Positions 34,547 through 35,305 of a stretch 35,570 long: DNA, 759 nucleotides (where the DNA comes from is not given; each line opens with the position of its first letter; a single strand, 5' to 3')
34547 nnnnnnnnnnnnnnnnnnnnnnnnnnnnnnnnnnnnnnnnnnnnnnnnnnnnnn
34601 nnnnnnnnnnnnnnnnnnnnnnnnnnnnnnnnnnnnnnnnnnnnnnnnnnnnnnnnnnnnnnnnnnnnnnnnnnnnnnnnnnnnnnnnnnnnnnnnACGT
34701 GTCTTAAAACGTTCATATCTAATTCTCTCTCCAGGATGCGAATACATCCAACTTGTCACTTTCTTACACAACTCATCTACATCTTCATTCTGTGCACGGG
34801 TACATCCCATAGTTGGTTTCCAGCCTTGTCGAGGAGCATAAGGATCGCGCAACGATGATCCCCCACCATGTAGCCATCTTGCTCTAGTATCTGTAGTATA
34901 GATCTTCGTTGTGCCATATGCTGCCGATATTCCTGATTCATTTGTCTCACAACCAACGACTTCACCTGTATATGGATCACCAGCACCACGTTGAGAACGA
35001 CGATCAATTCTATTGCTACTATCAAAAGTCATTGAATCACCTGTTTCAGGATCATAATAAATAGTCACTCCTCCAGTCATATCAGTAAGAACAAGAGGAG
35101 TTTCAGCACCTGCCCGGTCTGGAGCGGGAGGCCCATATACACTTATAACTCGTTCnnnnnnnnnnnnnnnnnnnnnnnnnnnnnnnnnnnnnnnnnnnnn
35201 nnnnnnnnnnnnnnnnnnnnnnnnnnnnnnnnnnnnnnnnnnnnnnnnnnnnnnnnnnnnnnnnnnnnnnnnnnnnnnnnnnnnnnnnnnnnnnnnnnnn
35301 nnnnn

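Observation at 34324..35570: Rhs C-terminal toxin with an L,D-transpeptidase-like catalytic motif and a putative lipoprotein immunity partner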

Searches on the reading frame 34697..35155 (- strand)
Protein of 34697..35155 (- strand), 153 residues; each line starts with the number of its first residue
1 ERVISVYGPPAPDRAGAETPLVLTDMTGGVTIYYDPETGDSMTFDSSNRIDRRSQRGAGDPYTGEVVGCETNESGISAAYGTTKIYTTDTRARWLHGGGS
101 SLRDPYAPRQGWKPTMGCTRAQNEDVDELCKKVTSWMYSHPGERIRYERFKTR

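Call 11: search_solved_structures(query=window:34697-35155:-, max_evalue=10, show_alignments=3)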
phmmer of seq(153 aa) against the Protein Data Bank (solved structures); distinct sequences matched with E-value up to 10: 3.
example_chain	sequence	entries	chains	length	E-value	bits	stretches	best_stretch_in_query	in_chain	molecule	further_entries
3s3u_A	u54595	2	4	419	0.79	12.9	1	55-121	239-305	cysteine transferase | ThnT protein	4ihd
6tdu_B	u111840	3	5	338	1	12.6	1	12-101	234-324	ATPTB3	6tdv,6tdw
2k4v_A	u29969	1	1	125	1.2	12.4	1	106-150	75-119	uncharacterized protein PA1076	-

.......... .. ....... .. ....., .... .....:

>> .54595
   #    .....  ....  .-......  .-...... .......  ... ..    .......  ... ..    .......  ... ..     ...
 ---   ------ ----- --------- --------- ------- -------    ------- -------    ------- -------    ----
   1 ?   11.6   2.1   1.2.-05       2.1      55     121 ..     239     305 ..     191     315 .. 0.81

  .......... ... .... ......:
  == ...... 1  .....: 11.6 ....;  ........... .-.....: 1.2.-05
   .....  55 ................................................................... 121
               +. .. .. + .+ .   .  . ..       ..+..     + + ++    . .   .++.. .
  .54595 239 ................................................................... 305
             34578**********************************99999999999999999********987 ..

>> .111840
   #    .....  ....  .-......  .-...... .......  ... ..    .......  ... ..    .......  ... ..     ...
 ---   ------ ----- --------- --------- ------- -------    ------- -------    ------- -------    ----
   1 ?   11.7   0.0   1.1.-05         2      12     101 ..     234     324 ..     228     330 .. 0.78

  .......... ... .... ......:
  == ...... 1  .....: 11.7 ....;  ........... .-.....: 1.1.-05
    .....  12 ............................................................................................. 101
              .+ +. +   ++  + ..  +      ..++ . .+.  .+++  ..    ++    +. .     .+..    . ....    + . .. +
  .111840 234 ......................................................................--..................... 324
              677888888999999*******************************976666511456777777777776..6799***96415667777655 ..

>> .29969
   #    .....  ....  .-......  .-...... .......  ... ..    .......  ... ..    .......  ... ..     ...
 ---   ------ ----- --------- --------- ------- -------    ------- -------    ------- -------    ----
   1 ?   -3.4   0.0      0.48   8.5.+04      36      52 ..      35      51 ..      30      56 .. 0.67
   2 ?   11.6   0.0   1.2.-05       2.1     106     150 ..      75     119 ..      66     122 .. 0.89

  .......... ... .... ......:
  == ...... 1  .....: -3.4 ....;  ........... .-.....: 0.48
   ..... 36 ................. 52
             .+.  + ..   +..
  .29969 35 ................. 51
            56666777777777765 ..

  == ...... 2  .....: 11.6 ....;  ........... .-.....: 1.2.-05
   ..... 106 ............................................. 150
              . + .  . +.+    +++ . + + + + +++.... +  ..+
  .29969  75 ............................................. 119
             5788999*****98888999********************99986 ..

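Call 12: find_homologous_proteins(query=window:34697-35155:-, max_evalue=0.001)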
Query seq(153 aa) (153 aa): 33 proteins with E <= 0.001 among 46 candidates.
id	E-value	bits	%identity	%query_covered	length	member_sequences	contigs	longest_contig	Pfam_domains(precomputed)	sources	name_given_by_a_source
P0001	2.4e-100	351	100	100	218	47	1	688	-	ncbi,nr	ncbi:RHS repeat-associated core domain-containing protein, partial [Salmonella enterica subsp. enter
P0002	2.7e-100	351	100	100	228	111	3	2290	-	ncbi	ncbi:RHS repeat-associated core domain-containing protein, partial [Escherichia coli]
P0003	1.9e-99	348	99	100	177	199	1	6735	-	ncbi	ncbi:L,D-transpeptidase family protein, partial [Shigella sonnei]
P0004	7.6e-78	278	100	79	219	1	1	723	-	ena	-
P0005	2.4e-76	273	99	78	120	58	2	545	-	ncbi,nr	ncbi:L,D-transpeptidase family protein, partial [Shigella sonnei]|nr:L,D-transpeptidase family prote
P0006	6.2e-73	262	99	75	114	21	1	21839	-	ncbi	ncbi:L,D-transpeptidase family protein, partial [Escherichia coli]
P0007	3.1e-68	247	99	71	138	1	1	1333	-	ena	-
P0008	9.9e-54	200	99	58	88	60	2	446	-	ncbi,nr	ncbi:TPA: hypothetical protein OO166_004413, partial [Shigella sonnei]|nr:hypothetical protein [Shig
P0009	1.6e-41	160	100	48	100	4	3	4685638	-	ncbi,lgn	ncbi:hypothetical protein ACVZD4_03865 [Escherichia coli]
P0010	9.4e-40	154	100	43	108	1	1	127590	-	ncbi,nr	ncbi:hypothetical protein K6486_02140, partial [Escherichia coli]|nr:hypothetical protein [Escherich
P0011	2.4e-39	153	97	44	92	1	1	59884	-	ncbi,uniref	ncbi:hypothetical protein, partial [Escherichia coli]|uniref:hypothetical protein n=1 Tax=Escherichi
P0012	6.0e-38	148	79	55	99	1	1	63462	-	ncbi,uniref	ncbi:hypothetical protein MMN56_18405, partial [Escherichia coli]|uniref:hypothetical protein n=1 Ta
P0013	6.5e-38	148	50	92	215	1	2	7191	-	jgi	jgi:RHS repeat-associated protein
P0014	7.4e-38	148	93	45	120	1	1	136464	-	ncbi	ncbi:hypothetical protein U9Z83_08315, partial [Escherichia coli]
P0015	2.6e-37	146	83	51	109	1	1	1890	-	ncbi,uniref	ncbi:hypothetical protein, partial [Escherichia coli]|uniref:hypothetical protein n=1 Tax=Escherichi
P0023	3.3e-34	136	53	82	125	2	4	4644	PF03734.20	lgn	-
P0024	3.4e-34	136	48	92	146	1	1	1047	PF03734.20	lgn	-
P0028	6.0e-32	129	44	93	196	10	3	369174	-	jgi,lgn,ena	-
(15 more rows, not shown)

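Call 30: search_solved_structures(query=A2, max_evalue=10, show_alignments=3)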
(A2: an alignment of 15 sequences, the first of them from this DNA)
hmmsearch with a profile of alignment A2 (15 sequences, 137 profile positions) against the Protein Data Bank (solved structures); distinct sequences matched with E-value up to 10: 1.
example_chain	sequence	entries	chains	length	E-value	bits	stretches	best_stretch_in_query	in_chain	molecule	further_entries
6gzf_A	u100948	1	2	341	0.79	13.1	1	87-117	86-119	Glutathione S-transferase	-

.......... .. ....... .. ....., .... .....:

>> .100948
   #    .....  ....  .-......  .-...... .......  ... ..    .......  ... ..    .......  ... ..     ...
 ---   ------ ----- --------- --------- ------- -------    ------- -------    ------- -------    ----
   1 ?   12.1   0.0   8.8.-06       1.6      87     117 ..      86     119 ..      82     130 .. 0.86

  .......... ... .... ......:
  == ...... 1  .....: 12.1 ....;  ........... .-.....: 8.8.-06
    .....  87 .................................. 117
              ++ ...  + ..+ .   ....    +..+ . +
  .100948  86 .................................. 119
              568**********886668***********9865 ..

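Call 32: find_encoding_contigs(protein=P0028, flank=6000, max_places=3)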
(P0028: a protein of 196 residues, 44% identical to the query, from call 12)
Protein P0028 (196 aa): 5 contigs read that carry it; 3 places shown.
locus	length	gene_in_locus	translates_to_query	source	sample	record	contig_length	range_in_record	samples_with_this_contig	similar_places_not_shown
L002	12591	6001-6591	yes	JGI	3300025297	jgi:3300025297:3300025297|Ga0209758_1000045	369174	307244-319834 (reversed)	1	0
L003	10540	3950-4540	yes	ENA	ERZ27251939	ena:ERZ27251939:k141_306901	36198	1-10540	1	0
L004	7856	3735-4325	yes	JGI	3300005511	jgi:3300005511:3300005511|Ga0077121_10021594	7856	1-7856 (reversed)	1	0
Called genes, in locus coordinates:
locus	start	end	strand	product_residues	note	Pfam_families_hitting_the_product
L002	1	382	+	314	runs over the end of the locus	PF00126:HTH_1, PF03466:LysR_substrate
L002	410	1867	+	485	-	PF04389:Peptidase_M28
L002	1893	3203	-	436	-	PF06808:DctM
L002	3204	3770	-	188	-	PF04290:DctQ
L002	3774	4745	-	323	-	PF03480:DctP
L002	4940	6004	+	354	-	PF13369:Transglut_core2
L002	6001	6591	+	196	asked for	-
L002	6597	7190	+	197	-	-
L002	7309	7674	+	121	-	-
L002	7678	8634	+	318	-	PF00126:HTH_1, PF03466:LysR_substrate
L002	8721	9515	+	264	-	PF07286:D-Glu_cyclase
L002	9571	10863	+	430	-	PF13433:Peripla_BP_5, PF13458:Peripla_BP_6, PF01094:ANF_receptor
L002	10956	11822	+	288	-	PF02653:BPD_transp_2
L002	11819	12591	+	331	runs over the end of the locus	PF02653:BPD_transp_2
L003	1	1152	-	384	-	?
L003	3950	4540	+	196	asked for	-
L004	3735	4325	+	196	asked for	-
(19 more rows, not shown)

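Call 33: profile_search(alignment_id=A2)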
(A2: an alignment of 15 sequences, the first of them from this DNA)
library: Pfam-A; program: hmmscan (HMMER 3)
A. the first sequence (153 residues): domains with independent E <= 10: 1; with E <= 0.001: 1
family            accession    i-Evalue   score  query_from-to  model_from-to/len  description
YkuD              PF03734.19    3.4e-05    24.9      34-134        53-139/146  L,D-transpeptidase catalytic domain
B. every sequence of the alignment scanned on its own (15 sequences): families by number of members that match
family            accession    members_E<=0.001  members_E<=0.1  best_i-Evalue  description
YkuD              PF03734.19                12              14        3.9e-06  L,D-transpeptidase catalytic domain

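Call 34: predict_structure(alignment_id=A2)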
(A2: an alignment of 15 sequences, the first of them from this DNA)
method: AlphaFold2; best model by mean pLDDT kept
length: 153 residues; sequences in the alignment: 15
mean_pLDDT: 76.0   pTM: 0.75
mean pLDDT of the five models: 76.0, 73.8, 73.1, 70.7, 69.0
residues with pLDDT >= 90: 47; 70-90: 61; 50-70: 16; < 50: 29
segments of 3 or more residues with pLDDT < 50: 1-13, 74-80, 100-106
pLDDT, mean of each block of 10 residues (from residue 1): 35 61 91 92 87 83 91 50 81 73 49 77 85 92 92 77
secondary structure, 60 per line:
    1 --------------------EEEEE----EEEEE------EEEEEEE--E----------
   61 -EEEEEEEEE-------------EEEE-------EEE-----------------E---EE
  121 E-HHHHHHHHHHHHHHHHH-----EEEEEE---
elements in order: E21-25 E30-34 E41-47 E62-70 E84-87 E95-97 E119-121 H123-139 E145-150

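Call 39: fold_search(model_id=the predicted structure, library=pdb)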
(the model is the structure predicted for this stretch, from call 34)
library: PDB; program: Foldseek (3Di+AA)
matches with E <= 10: 285; with E <= 0.001: 2
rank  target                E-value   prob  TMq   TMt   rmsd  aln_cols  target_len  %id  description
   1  5bmq                  2.9e-04  1.00  0.53  0.41   5.9       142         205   13  Crystal structure of L,D-transpeptidase (Yku) from Stackebrandtia nassauensis (released 2015-06-03)
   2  6xj7_A                4.5e-04  1.00  0.57  0.32   4.8       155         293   16  Crystal structure of the helical cell shape determining protein Pgp2 (K307A mutant) from Campylobacter jejuni (released 2021-03-17)
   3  7o21_A                2.2e-03  1.00  0.51  0.31   4.4       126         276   10  Structure of Bdellovibrio bacteriovorus Bd1075 (released 2021-04-21)
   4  4xzz_A                2.2e-03  1.00  0.52  0.28   5.6       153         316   13  Structure of Helicobacter pylori Csd6 in the ligand-free state (released 2015-09-02)
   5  7o21_B                3.0e-03  1.00  0.49  0.30   4.7       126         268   10  Structure of Bdellovibrio bacteriovorus Bd1075 (released 2021-04-21)
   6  8da2                  3.8e-02  0.87  0.42  0.22  12.3       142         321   13  Acinetobacter baumannii L,D-transpeptidase (released 2022-09-14)
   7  8ikr_B                7.5e-02  0.95  0.50  0.44   5.7       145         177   12  Crystal structure of DpaA (released 2023-10-11)
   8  9coj_MODEL_1_A        5.6e-01  0.04  0.16  0.16  10.5        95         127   13  SH3-like tandem domain of human KIN protein (released 2024-07-31)
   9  9a4u_B                7.2e-01  0.03  0.18  0.11  15.8       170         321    8  Integrative model of PCKA-QOX2 by crosslinking MS and deep learning (released 2024-09-18)
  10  9a6x_B                8.1e-01  0.06  0.16  0.14  13.2       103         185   11  Integrative model of PTAS-EFP by crosslinking MS and deep learning (released 2024-09-18)
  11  6kob_B                1.3e+00  0.02  0.15  0.11  14.7       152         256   10  X-ray Structure of the proton-pumping cytochrome aa3-600 menaquinol oxidase from Bacillus subtilis (released 2020-01-15)
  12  3cw2_C                1.5e+00  0.04  0.19  0.13  10.9       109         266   13  Crystal structure of the intact archaeal translation initiation factor 2 from Sulfolobus solfataricus . (released 2009-01-06)
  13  8e3q_A                1.5e+00  0.02  0.13  0.03  12.0        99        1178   10  CRYO-EM STRUCTURE OF the human MPSF (released 2023-01-18)
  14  6xm9                  1.6e+00  0.02  0.14  0.06  14.1       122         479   16  Crystal structure of vanillin bound to Co-LSD4 from Sphingobium sp. strain SYK-6 (released 2021-05-12)
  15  4czl                  2.0e+00  0.02  0.16  0.09  13.0       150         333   11  C. crescentus MreB, monomeric, ADP (released 2014-06-25)
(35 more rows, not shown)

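Call 41: search_protein_representatives(alignment_id=A2)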
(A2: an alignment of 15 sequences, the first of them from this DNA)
Query: 15 sequences, 137 profile positions. Proteins with E-value up to 0.001 (for the whole library): 339; up to 1e-10: 178; up to 1e-30: 51. The best 150 are listed.
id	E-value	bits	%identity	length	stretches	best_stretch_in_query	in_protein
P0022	4.5e-63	227.7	-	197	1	1-136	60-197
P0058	9.7e-58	210.4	-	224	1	1-136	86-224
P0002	1.4e-57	209.9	-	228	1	1-137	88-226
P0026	2.1e-57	209.3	-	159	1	4-136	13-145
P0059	8.3e-57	207.4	-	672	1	1-137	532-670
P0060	8.0e-56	204.2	-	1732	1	1-135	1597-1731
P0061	3.9e-54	198.7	-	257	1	5-136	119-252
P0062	3.1e-47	176.4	-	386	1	7-136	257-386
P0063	5.3e-47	175.6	-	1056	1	3-136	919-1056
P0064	6.3e-47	175.4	-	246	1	1-136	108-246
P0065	9.3e-46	171.6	-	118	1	21-136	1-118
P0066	2.5e-45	170.2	-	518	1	1-136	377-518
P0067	4.2e-45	169.5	-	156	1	7-136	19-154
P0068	2.8e-44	166.8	-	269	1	6-135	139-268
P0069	6.8e-44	165.6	-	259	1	1-135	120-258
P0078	2.1e-35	138.1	-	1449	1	6-135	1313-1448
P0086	5.8e-33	130.2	-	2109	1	8-136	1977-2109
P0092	1.8e-32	128.6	-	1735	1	6-136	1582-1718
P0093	2.0e-32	128.4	-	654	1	15-137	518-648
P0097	1.4e-31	125.7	-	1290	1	7-136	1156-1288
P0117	3.9e-28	114.5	-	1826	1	5-135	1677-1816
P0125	2.0e-26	109.0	-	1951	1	8-136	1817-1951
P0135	7.3e-24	100.7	-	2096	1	19-136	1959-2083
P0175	2.0e-18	83.1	-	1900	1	6-135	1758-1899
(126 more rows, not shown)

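Call 48: find_encoding_contigs(protein=P0060, flank=4000, max_places=2)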
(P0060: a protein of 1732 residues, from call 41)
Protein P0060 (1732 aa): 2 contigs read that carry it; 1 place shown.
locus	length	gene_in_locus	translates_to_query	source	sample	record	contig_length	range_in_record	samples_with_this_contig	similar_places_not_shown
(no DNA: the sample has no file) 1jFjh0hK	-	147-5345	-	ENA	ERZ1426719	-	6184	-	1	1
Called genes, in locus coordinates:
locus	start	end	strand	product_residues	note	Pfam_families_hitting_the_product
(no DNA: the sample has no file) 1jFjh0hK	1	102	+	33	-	?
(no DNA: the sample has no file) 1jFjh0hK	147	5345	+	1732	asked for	PF03793:PASTA, PF25023:TEN_YD-shell, PF05593:RHS_repeat, PF25023:TEN_YD-shell, PF05593:RHS_repeat, PF25023:TEN_YD-shell, PF05593:RHS_repeat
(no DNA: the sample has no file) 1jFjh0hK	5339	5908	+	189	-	-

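Call 49: find_encoding_contigs(protein=P0086, flank=4000, max_places=2)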
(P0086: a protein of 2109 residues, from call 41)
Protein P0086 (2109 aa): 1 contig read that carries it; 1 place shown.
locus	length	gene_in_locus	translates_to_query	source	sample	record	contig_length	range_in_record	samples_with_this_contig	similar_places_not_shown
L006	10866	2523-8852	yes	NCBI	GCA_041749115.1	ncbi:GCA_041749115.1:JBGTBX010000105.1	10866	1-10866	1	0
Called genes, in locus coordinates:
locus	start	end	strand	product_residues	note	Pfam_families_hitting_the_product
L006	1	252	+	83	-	?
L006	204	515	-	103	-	PF18888:DUF5650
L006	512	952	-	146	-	-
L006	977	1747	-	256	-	-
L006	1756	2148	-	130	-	-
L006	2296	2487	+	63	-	-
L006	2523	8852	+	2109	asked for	PF13620:CarboxypepD_reg (faint), PF25020:TTR_TEN1-4, PF05593:RHS_repeat (faint), PF25021:TEN_NHL (faint), PF25023:TEN_YD-shell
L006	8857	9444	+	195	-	-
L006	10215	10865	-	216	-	?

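Call 56: find_encoding_contigs(protein=P0078, flank=4000, max_places=2)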
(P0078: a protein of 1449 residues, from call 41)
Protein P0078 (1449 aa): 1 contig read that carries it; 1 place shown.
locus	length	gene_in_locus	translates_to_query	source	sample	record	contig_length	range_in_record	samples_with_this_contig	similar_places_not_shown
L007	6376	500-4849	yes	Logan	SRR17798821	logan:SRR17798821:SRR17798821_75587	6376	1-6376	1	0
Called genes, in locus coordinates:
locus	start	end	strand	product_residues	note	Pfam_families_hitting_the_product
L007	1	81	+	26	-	?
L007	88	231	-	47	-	-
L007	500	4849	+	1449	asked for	PF20148:DUF6531, PF25023:TEN_YD-shell (weak), PF05593:RHS_repeat (weak), PF25023:TEN_YD-shell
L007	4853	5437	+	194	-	-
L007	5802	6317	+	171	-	PF01797:Y1_Tnp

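Call 57: find_encoding_contigs(protein=P0092, flank=4000, max_places=2)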
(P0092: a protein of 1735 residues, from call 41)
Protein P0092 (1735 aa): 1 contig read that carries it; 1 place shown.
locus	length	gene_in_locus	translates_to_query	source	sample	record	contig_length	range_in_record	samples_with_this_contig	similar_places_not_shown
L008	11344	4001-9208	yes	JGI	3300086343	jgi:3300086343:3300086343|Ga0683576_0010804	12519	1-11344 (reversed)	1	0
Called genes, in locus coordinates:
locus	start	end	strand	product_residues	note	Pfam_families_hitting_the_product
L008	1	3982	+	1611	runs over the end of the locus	PF13290:CHB_HEX_C_1, PF25390:WD40_RLD, PF00415:RCC1, PF25390:WD40_RLD, PF00415:RCC1, PF13540:RCC1_2, PF00415:RCC1, PF13540:RCC1_2, +21 more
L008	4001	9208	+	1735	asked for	PF05593:RHS_repeat (faint), PF09136:Glucodextran_B (faint), PF25023:TEN_YD-shell, PF03734:YkuD (weak)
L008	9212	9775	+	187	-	-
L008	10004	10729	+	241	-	-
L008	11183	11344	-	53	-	?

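Call 58: find_encoding_contigs(protein=P0117, flank=4000, max_places=2)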
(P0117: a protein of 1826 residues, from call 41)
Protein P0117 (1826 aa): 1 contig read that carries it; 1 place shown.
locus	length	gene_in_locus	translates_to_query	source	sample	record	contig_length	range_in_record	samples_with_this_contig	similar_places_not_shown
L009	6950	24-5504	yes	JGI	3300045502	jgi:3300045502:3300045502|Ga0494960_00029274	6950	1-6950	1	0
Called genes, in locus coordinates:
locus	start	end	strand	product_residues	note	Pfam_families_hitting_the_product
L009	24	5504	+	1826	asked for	PF00092:VWA, PF06707:DUF1194, PF13519:VWA_2, PF05593:RHS_repeat, PF25023:TEN_YD-shell, PF05593:RHS_repeat, PF25023:TEN_YD-shell, PF05593:RHS_repeat, +2 more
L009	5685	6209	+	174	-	-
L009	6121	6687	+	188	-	-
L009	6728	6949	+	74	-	?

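Call 60: list_cluster_members(proteins=[P0003, P0059, L005:8495-12739:-])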
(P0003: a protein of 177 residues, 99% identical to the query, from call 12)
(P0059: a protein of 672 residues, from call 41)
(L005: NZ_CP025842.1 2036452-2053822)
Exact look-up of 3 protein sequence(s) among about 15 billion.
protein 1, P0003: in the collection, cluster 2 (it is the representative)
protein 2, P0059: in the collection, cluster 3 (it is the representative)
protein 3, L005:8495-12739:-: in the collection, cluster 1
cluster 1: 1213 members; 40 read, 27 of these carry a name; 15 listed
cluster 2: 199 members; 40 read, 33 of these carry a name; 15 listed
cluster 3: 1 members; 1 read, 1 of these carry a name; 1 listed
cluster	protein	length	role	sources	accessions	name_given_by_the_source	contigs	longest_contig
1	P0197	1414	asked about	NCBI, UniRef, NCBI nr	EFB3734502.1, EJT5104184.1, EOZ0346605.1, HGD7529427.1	RHS repeat protein [Escherichia coli] | RHS element core protein n=7 Tax=Escherichia coli TaxID=562 RepID=UPI000AF162EB | RHS element core protein [Escherichia coli]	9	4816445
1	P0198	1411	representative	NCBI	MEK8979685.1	RHS element core protein [Escherichia coli]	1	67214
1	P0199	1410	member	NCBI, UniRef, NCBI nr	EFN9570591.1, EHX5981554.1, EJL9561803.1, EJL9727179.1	RHS repeat protein [Escherichia coli] | RHS element core protein n=1 Tax=Escherichia coli TaxID=562 RepID=UPI000CF7A22C | RHS element core protein [Escherichia coli]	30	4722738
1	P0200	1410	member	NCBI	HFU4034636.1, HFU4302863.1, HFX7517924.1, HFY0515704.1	TPA: RHS element core protein [Escherichia coli]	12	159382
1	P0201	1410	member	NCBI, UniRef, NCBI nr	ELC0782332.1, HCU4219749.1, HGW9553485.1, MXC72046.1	RHS repeat protein [Escherichia coli] | RHS element core protein n=1 Tax=Escherichia coli TaxID=562 RepID=UPI00136EA84C | RHS element core protein [Escherichia coli]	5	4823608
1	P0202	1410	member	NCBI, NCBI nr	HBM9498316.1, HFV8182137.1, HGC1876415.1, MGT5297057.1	TPA: RHS element core protein [Escherichia coli] | RHS repeat protein [Escherichia coli]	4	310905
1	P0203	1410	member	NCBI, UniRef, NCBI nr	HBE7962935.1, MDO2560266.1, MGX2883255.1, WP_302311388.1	RHS element core protein [Escherichia coli] | RHS element core protein n=1 Tax=Escherichia coli TaxID=562 RepID=UPI001C191433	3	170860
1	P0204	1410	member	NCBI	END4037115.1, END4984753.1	RHS repeat protein [Escherichia coli]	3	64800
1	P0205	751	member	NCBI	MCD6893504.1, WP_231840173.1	DUF6531 domain-containing protein, partial [Escherichia coli]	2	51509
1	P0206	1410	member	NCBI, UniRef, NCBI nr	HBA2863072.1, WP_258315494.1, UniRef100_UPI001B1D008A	RHS element core protein [Escherichia coli] | RHS element core protein n=1 Tax=Escherichia coli TaxID=562 RepID=UPI001B1D008A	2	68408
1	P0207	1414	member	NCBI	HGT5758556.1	TPA: RHS element core protein [Escherichia coli]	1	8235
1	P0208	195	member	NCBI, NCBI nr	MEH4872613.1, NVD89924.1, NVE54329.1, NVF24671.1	RHS repeat protein, partial [Escherichia coli] | RHS repeat protein [Escherichia coli]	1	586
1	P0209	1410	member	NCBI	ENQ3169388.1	RHS repeat protein [Escherichia coli]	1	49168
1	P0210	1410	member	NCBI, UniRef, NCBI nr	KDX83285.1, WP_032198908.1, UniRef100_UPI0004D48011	RHS repeat-associated core domain protein [Escherichia coli 2-222-05_S3_C3] | RHS element core protein n=1 Tax=Escherichia coli TaxID=562 RepID=UPI0004D48011 | RHS element core protein [Escherichia coli]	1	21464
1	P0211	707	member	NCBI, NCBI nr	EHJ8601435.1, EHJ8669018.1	RHS element protein, partial [Escherichia coli] | RHS element protein [Escherichia coli]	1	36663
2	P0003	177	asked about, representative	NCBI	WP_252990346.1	L,D-transpeptidase family protein, partial [Shigella sonnei]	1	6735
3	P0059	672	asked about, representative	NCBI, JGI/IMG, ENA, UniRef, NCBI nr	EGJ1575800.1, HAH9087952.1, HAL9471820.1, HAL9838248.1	type VI secretion system tip protein VgrG [Escherichia coli] | RHS repeat-associated protein | type VI secretion system tip protein TssI/VgrG n=1 Tax=Escherichia coli TaxID=562 ...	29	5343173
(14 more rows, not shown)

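Call 70: search_protein_families(proteins=[L007:4853-5434:+, L002:6597-7187:+, window:34697-35155:-], library=padloc, max_evalue=0.1)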
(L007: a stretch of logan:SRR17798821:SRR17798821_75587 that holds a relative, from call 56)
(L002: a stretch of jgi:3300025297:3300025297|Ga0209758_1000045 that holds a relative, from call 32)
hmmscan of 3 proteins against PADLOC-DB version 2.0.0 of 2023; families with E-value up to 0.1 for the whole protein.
L007:4853-5434:+ (194 aa): 0 families

L002:6597-7187:+ (197 aa): 0 families

seq(153 aa): 0 families

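Call 73: profile_search(alignment_id=A3)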
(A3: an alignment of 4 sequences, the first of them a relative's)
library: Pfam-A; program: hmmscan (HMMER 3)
A. the first sequence (194 residues): domains with independent E <= 10: 0; with E <= 0.001: 0
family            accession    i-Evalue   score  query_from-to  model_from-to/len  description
(no Pfam family matches the first sequence, even at E <= 10)
B. every sequence of the alignment scanned on its own (4 sequences): families by number of members that match
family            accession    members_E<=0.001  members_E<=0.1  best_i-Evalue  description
DUF2845           PF11006.13                 0               1        1.0e-01  Protein of unknown function (DUF2845)
